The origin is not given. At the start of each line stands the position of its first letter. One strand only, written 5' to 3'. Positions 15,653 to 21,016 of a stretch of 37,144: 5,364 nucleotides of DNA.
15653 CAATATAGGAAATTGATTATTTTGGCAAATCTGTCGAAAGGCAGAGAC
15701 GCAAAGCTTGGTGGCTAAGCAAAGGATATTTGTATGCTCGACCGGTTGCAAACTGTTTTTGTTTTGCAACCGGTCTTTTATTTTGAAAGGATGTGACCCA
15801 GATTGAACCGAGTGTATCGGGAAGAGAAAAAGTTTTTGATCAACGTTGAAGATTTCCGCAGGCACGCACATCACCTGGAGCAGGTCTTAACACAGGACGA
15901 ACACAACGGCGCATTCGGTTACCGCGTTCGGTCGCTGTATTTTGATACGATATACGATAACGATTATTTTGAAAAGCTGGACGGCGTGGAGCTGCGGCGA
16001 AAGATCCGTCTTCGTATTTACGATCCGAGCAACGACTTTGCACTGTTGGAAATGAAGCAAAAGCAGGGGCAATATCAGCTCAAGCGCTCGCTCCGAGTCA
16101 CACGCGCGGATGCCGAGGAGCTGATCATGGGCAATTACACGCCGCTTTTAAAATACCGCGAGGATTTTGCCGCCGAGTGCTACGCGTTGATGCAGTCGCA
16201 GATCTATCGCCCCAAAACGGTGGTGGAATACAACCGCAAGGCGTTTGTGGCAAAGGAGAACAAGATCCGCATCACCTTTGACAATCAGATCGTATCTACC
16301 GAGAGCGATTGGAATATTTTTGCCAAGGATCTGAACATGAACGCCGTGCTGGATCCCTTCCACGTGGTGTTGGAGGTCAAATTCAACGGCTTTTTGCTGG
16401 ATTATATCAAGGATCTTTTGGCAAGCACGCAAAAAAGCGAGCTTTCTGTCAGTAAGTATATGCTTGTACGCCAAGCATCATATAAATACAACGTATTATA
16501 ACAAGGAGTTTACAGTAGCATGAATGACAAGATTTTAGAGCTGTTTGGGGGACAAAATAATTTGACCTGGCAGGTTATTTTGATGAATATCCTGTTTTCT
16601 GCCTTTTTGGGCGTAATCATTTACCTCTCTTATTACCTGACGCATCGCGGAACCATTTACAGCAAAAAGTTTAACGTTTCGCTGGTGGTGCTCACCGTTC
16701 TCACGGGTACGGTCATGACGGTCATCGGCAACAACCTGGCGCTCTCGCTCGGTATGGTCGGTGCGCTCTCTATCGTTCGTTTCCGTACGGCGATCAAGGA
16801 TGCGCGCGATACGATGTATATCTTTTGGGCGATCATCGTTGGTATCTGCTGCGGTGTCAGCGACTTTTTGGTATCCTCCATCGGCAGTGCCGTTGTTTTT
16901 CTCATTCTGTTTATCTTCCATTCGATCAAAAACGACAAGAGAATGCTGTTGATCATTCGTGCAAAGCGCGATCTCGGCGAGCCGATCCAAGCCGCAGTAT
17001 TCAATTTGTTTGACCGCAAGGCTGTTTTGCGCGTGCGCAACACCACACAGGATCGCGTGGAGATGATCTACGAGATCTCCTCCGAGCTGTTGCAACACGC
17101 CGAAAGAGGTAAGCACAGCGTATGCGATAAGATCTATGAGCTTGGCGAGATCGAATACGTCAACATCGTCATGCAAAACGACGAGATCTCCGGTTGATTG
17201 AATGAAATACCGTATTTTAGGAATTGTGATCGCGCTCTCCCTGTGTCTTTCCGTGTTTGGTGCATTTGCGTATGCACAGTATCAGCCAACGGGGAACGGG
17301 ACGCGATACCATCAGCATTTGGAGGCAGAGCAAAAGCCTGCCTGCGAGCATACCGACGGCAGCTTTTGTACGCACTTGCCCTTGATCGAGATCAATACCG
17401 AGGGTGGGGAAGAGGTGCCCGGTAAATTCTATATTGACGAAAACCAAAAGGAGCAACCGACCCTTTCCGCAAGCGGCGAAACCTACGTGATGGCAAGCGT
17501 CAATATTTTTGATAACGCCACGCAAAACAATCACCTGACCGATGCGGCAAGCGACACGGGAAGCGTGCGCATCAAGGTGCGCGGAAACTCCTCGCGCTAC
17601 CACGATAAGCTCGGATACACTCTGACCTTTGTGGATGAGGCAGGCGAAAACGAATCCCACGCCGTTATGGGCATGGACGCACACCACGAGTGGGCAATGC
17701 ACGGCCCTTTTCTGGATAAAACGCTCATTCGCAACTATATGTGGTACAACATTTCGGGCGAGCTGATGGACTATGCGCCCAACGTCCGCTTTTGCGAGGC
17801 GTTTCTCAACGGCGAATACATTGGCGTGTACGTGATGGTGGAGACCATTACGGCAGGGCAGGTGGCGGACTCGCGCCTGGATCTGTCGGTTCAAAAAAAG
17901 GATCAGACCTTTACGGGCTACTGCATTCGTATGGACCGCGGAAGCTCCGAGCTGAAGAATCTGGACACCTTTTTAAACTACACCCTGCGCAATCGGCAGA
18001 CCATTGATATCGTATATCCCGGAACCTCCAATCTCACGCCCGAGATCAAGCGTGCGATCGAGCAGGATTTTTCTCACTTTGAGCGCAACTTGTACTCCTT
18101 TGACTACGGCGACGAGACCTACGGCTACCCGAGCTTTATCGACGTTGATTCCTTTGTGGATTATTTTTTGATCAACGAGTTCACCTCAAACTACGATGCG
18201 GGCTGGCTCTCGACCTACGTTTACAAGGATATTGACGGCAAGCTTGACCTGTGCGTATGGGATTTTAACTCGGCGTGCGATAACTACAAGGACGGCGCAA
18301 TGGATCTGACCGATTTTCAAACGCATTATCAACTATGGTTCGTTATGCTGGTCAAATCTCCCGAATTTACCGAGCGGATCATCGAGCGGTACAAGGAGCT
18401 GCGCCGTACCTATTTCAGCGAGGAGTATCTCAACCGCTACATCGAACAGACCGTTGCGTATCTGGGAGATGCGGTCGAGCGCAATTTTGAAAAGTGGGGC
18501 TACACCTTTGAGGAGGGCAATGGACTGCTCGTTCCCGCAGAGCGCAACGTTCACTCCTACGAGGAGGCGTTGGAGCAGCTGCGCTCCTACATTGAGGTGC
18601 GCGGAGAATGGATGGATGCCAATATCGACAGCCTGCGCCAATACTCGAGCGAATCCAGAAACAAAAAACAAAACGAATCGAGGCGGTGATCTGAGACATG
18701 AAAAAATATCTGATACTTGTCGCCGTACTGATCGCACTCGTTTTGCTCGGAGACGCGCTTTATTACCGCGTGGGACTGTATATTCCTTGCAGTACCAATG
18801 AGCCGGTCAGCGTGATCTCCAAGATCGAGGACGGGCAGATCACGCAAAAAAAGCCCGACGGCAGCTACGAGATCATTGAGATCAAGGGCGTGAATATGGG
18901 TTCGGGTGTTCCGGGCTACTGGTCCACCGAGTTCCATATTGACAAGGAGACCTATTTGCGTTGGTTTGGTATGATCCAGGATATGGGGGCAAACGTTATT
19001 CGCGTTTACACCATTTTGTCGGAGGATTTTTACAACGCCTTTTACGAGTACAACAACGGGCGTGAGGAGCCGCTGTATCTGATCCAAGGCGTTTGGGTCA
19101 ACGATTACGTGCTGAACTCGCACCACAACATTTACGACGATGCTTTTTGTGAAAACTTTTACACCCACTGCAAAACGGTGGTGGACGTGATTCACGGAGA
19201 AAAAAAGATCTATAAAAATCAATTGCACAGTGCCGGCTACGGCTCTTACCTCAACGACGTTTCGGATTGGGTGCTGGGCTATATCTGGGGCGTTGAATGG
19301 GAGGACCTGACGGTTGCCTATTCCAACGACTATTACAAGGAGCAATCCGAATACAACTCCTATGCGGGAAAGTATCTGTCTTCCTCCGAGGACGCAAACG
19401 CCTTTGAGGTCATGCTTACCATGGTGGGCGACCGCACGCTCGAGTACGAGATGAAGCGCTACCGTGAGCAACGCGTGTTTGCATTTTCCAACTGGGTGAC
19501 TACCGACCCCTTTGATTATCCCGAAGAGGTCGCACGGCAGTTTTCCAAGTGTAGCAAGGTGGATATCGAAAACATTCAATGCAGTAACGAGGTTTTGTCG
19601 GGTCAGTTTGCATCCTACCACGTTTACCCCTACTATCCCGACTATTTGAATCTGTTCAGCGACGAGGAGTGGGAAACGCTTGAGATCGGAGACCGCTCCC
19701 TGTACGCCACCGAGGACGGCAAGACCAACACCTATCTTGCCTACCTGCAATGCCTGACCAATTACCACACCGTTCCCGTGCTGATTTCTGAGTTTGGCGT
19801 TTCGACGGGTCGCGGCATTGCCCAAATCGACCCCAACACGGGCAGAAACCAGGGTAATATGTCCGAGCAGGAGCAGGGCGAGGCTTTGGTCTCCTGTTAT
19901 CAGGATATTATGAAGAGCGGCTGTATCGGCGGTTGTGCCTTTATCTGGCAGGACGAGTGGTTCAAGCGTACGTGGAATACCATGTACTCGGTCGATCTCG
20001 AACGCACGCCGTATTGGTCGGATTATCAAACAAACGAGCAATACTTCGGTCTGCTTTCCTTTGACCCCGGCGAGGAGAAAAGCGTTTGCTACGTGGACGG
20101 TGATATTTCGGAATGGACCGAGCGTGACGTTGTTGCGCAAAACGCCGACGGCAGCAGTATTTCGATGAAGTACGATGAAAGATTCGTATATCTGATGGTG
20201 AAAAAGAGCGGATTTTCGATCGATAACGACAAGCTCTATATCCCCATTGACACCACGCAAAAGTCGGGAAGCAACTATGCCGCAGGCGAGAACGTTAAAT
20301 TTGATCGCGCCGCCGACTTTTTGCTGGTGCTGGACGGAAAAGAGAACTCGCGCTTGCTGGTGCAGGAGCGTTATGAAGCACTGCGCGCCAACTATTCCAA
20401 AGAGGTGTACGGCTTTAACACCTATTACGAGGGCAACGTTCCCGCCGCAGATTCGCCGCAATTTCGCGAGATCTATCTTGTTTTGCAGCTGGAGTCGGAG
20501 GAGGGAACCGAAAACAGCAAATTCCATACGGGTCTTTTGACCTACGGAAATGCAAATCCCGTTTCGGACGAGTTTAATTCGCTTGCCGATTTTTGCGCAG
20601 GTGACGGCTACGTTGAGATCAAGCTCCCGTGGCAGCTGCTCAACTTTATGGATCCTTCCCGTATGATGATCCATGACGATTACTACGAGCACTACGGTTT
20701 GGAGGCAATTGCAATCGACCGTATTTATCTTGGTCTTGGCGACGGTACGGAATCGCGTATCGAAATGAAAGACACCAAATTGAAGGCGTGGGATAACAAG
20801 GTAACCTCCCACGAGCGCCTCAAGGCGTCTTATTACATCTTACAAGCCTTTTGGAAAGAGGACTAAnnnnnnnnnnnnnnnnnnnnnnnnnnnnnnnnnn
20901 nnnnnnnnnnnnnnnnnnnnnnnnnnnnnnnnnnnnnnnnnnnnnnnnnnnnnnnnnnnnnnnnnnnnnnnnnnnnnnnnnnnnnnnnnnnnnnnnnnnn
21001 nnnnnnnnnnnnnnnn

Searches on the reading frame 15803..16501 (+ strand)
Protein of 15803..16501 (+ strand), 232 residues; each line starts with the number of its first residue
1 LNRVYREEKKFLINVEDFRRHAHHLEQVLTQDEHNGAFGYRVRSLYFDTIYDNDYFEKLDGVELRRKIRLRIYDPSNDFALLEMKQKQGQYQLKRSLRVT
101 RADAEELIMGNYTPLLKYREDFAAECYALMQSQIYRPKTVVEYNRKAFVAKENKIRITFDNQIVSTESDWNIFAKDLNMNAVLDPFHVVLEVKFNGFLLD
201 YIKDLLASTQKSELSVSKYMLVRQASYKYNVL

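Call 6: search_protein_families(library=pfam, proteins=[window:15803-16501:+], max_evalue=0.01)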
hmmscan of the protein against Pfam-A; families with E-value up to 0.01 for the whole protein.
window:15803-16501:+ (232 aa): 1 family
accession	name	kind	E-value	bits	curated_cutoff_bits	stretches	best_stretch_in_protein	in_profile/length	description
PF09359.15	VTC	-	7.1e-41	140.7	23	1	6-221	2-229/235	VTC domain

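Call 10: search_protein_families(library=ncbifam, proteins=[window:15803-16501:+], max_evalue=0.01)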
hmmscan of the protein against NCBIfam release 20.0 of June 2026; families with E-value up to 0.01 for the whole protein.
window:15803-16501:+ (232 aa): 0 families

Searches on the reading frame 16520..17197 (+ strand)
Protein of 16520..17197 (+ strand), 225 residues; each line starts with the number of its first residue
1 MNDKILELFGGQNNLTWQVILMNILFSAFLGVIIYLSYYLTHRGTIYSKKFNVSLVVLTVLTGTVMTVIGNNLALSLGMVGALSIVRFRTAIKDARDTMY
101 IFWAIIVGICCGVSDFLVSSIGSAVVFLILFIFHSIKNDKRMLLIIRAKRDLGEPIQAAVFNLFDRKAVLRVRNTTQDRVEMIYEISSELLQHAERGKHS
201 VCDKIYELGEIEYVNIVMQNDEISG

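Call 6: search_protein_families(library=pfam, proteins=[window:16520-17197:+], max_evalue=0.01)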
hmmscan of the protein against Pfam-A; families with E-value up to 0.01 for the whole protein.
window:16520-17197:+ (225 aa): 2 families
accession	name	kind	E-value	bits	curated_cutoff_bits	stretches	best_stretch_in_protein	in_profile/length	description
PF16316.10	DUF4956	-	7.3e-13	49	30.6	1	30-133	5-109/169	Domain of unknown function (DUF4956)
PF02308.21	MgtC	-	0.0026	18.5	31.4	1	55-137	46-119/121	MgtC family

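Call 10: search_protein_families(library=ncbifam, proteins=[window:16520-17197:+], max_evalue=0.01)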
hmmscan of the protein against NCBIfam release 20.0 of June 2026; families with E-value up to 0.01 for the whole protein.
window:16520-17197:+ (225 aa): 0 families

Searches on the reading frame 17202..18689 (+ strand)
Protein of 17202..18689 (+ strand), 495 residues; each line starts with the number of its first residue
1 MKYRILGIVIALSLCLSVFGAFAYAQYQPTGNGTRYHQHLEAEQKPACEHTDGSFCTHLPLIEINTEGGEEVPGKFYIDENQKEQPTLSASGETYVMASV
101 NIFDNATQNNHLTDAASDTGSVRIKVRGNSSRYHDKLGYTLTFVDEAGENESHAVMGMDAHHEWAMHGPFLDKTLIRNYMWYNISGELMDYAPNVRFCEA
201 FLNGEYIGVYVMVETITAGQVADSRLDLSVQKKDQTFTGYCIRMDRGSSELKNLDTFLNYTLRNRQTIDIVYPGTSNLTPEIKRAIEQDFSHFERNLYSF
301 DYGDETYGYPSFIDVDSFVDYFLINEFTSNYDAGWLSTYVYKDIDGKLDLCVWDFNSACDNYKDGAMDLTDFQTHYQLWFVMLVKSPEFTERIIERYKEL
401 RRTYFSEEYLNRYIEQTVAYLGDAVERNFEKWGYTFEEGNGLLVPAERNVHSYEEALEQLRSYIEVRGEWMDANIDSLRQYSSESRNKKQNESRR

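Call 6: search_protein_families(library=pfam, proteins=[window:17202-18689:+], max_evalue=0.01)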
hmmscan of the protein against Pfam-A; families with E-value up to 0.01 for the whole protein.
window:17202-18689:+ (495 aa): 1 family
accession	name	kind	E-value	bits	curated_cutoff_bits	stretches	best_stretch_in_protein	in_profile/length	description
PF08757.17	CotH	-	3.2e-58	198.2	23.8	1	124-471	1-322/322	CotH kinase protein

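Call 10: search_protein_families(library=ncbifam, proteins=[window:17202-18689:+], max_evalue=0.01)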
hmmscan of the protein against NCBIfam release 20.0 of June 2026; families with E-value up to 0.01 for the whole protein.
window:17202-18689:+ (495 aa): 0 families

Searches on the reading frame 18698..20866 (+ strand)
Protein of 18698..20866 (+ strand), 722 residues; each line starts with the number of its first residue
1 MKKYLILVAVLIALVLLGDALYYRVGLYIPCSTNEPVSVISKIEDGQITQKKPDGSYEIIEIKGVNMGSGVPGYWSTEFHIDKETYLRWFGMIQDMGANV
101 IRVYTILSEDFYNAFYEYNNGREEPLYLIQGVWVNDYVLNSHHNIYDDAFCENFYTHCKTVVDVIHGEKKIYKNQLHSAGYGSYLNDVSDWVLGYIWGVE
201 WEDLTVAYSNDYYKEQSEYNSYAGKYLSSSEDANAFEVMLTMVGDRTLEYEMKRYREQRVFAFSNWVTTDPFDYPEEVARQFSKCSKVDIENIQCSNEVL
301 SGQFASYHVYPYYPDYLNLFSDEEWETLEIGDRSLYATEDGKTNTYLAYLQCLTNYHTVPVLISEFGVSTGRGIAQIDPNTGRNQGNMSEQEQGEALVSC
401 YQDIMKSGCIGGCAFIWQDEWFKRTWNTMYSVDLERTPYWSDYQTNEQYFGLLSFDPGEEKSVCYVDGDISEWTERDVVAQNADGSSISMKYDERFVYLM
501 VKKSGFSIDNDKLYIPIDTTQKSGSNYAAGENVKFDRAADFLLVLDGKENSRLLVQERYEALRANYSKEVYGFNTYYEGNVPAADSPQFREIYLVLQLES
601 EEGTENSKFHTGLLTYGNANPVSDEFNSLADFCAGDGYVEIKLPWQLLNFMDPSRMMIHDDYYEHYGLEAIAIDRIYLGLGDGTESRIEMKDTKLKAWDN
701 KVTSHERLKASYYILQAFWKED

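Call 6: search_protein_families(library=pfam, proteins=[window:18698-20866:+], max_evalue=0.01)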
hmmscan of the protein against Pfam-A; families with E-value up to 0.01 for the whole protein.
window:18698-20866:+ (722 aa): 0 families

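Call 10: search_protein_families(library=ncbifam, proteins=[window:18698-20866:+], max_evalue=0.01)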
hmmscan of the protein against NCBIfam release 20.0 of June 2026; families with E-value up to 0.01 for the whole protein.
window:18698-20866:+ (722 aa): 0 families

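Call 64: search_solved_structures(query=window:18698-20866:+, max_evalue=1)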
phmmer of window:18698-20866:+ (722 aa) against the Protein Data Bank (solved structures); distinct sequences matched with E-value up to 1: 6.
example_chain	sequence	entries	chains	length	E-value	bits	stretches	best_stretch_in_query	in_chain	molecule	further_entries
9fz9_A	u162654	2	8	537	0.00028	22.5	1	358-449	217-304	Glycoside hydrolase family 2 catalytic domain-containing protein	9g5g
9g4n_A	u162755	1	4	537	0.00046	21.8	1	368-449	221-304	Glycoside hydrolase family 2 catalytic domain-containing protein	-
6esk_A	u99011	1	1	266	0.16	13.4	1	566-648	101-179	Putative periplasmic phosphite-binding-like protein (Pbl) PtxB-like protein designated Aio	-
6esv_A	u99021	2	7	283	0.18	13.3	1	566-648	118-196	Putative periplasmic phosphite-binding-like protein (Pbl) PtxB-like protein designated Aio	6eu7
8ed5_A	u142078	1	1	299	0.19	13.2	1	566-648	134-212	Putative periplasmic phosphite-binding-like protein (Pbl) PtxB-like protein designated Aio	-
6lth_Q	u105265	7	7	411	0.66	11.4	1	187-284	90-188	SWI/SNF-related matrix-associated actin-dependent regulator of chromatin subfamily E membe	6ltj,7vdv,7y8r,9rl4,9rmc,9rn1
